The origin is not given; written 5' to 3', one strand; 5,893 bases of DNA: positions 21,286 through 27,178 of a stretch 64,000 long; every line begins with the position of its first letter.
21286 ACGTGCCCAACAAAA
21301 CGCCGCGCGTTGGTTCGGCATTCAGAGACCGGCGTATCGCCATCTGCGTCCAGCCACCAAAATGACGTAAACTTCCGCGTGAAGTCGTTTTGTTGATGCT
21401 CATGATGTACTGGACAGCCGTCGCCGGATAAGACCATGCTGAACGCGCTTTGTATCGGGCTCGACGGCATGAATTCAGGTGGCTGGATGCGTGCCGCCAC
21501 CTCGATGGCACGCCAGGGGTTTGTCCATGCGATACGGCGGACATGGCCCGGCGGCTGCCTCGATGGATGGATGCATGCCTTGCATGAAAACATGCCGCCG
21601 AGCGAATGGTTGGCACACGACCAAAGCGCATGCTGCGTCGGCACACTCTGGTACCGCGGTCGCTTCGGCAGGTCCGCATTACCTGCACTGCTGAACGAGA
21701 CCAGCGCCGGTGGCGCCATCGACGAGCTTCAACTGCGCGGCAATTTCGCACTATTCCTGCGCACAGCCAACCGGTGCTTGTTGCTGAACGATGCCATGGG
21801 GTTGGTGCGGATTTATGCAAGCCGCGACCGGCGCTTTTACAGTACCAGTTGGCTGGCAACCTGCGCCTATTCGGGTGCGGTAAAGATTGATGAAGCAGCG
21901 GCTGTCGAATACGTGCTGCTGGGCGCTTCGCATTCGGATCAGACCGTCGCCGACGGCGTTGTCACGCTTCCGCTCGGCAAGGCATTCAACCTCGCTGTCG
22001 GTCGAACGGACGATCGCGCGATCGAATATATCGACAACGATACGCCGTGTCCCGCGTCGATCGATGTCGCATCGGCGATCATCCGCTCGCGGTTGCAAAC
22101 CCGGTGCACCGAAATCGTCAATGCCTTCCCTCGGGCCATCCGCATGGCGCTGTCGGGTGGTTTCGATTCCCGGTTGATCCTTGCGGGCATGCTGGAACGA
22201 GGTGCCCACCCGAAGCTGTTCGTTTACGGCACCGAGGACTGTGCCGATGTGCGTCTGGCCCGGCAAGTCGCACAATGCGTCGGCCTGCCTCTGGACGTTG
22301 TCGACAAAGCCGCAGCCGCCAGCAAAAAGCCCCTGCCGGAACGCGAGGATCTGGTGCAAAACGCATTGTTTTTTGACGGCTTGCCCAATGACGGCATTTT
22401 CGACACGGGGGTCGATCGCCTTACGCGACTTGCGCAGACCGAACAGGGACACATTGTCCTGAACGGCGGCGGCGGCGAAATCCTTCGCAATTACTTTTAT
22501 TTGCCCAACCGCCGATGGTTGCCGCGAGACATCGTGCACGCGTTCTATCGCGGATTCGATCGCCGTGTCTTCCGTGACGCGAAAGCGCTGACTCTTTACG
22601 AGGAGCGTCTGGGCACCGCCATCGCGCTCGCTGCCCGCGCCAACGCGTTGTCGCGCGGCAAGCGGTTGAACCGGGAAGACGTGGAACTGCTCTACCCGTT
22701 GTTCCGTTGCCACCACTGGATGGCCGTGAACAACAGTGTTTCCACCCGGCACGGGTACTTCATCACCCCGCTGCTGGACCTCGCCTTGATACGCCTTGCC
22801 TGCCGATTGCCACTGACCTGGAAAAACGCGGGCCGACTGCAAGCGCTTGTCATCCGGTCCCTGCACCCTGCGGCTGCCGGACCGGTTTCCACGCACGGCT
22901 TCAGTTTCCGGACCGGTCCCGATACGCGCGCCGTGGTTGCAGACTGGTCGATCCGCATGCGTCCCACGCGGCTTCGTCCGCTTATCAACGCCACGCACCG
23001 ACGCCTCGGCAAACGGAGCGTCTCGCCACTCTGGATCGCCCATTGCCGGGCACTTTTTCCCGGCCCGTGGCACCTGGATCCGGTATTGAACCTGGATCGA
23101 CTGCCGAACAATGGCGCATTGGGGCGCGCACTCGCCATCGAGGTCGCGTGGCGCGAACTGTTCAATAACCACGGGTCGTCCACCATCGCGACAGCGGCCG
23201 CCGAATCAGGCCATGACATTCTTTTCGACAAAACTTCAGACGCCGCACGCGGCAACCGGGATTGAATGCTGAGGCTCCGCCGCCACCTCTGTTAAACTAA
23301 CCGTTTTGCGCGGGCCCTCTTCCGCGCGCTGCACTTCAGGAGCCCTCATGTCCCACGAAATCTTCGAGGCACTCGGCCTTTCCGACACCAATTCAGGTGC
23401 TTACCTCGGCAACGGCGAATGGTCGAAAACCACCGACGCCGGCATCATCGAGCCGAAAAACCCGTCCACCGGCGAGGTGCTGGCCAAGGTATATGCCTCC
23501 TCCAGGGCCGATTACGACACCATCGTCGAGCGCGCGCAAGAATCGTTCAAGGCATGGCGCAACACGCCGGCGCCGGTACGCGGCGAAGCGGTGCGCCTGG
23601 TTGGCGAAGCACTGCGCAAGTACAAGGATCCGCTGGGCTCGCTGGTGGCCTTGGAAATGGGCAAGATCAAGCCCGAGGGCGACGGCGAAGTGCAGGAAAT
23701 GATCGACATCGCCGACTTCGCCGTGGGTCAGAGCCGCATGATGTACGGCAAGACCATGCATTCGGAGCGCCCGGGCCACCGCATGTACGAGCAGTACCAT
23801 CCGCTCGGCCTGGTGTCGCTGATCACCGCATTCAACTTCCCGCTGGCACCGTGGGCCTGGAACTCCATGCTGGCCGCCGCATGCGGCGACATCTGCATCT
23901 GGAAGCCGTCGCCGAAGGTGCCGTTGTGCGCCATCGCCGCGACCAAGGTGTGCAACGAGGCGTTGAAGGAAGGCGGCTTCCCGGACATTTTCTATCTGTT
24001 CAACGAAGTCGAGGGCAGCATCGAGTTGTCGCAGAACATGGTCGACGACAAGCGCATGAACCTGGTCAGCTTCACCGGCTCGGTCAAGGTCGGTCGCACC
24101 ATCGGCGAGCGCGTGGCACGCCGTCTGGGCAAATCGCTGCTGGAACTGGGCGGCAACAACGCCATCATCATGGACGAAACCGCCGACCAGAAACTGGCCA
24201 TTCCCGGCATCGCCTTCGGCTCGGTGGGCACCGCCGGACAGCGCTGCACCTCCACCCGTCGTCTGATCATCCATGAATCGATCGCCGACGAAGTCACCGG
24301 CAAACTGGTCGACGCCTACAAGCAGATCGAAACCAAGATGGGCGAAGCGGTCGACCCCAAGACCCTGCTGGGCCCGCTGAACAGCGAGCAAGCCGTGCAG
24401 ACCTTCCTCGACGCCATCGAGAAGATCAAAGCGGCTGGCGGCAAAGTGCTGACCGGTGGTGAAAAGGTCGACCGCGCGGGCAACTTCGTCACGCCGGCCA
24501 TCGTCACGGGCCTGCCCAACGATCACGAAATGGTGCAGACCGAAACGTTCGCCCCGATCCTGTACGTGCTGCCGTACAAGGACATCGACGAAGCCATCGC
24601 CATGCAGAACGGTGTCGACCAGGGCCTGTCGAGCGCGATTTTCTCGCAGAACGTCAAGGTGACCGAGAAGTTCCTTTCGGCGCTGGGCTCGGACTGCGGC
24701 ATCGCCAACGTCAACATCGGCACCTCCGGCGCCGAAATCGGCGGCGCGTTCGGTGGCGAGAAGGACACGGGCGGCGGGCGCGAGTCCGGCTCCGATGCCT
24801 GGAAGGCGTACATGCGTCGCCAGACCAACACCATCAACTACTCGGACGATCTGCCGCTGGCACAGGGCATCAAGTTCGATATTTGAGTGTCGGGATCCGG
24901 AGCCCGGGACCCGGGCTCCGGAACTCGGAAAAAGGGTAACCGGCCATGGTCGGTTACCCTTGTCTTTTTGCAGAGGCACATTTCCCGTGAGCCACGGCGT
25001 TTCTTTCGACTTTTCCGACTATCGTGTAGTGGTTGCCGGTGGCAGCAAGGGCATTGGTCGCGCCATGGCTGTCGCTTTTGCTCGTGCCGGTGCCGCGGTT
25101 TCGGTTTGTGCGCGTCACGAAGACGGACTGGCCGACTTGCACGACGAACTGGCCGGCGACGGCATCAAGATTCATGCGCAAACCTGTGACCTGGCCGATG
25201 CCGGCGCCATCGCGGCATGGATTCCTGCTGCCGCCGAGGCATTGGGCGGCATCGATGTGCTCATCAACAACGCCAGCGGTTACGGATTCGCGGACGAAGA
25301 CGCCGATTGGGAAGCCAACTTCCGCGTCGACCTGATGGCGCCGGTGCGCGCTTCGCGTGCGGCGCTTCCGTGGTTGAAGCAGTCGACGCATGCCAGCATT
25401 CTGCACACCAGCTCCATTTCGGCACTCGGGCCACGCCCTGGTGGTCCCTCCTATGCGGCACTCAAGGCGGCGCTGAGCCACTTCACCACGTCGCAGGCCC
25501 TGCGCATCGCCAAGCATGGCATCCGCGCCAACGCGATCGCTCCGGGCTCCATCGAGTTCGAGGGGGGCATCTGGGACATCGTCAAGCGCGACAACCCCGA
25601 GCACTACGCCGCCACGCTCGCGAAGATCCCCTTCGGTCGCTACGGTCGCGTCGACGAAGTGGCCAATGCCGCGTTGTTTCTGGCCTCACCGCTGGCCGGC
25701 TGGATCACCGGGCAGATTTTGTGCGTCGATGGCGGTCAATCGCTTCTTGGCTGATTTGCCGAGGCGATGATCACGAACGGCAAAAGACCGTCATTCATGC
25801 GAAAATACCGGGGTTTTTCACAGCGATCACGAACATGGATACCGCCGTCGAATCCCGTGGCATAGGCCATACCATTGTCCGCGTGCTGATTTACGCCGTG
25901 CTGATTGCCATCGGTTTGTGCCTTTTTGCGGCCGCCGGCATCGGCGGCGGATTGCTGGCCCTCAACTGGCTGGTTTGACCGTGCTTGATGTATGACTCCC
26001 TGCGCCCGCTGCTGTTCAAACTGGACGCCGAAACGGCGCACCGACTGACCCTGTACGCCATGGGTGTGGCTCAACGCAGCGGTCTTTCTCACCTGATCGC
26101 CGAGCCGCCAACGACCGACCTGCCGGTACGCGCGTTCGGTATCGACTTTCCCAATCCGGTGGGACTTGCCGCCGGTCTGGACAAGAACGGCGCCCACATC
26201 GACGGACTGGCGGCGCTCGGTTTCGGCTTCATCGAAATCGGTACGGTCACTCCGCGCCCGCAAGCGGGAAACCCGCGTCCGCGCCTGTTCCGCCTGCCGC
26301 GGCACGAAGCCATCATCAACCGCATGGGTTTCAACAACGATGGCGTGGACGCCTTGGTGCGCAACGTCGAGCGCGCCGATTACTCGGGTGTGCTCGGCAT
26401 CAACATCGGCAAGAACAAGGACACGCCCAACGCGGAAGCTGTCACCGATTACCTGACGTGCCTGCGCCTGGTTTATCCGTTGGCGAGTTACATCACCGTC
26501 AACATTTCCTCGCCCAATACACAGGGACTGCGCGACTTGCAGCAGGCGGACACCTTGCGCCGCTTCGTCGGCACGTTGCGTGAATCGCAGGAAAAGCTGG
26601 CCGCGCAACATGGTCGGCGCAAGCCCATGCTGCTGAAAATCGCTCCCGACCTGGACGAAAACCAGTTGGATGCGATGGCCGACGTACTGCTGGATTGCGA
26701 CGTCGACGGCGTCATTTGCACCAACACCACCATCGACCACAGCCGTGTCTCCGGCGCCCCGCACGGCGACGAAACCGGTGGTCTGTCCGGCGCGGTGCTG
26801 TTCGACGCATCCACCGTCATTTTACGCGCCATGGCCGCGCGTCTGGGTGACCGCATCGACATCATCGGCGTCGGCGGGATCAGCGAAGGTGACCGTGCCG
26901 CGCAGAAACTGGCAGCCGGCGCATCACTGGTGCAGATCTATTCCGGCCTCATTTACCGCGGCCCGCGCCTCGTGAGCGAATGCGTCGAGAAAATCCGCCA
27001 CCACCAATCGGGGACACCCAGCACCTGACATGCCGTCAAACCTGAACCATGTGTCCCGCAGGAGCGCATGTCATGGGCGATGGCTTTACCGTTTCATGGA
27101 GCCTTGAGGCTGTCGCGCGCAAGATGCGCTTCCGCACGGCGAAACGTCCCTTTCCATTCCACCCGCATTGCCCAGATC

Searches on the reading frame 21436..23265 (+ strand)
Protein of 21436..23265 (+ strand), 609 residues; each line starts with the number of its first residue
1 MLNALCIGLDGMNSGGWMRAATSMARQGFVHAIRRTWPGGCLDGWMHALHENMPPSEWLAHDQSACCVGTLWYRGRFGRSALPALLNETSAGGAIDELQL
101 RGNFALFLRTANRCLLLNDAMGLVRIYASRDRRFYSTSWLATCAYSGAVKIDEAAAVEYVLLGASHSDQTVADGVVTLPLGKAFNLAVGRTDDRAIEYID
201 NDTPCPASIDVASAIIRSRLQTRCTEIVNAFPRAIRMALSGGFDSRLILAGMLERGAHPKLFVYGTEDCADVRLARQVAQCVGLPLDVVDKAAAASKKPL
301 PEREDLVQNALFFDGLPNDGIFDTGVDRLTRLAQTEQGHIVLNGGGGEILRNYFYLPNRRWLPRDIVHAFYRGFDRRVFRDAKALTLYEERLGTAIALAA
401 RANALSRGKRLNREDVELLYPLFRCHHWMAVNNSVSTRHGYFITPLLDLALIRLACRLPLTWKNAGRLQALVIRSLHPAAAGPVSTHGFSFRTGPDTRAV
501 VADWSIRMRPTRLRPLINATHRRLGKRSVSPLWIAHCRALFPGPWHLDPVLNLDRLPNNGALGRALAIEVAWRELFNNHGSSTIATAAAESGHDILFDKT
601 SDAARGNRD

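Call 13: search_protein_families(library=pfam, proteins=[window:21436-23265:+], max_evalue=0.001)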
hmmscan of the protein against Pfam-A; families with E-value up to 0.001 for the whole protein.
window:21436-23265:+ (609 aa): 1 family
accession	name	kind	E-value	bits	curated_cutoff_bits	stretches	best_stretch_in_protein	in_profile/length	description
PF00733.27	Asn_synthase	-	9.9e-05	22.6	21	1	238-468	23-263/354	Asparagine synthase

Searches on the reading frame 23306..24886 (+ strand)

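Call 13: search_protein_families(library=pfam, proteins=[window:23306-24886:+], max_evalue=0.001)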
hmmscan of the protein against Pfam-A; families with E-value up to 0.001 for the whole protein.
window:23306-24886:+ (526 aa): 1 family
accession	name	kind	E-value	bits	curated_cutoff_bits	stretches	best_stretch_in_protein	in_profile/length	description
PF00171.27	Aldedh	-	2.6e-127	425.6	23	1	42-507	4-460/461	Aldehyde dehydrogenase family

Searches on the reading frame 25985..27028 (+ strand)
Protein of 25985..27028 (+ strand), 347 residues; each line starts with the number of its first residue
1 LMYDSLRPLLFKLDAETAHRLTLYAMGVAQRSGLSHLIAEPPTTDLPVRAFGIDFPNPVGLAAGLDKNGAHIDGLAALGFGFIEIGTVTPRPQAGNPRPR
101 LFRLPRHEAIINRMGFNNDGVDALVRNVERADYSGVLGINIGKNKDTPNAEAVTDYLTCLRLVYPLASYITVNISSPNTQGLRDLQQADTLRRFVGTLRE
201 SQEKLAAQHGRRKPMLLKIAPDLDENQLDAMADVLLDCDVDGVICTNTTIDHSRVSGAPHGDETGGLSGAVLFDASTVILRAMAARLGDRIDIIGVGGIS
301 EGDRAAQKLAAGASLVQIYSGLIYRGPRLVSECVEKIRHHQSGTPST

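Call 13: search_protein_families(library=pfam, proteins=[window:25985-27028:+], max_evalue=0.001)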
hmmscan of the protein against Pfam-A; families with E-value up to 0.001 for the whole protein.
window:25985-27028:+ (347 aa): 1 family
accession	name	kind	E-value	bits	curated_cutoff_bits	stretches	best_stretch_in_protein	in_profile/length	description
PF01180.27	DHO_dh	-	3.1e-79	266.6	27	1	47-339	3-289/291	Dihydroorotate dehydrogenase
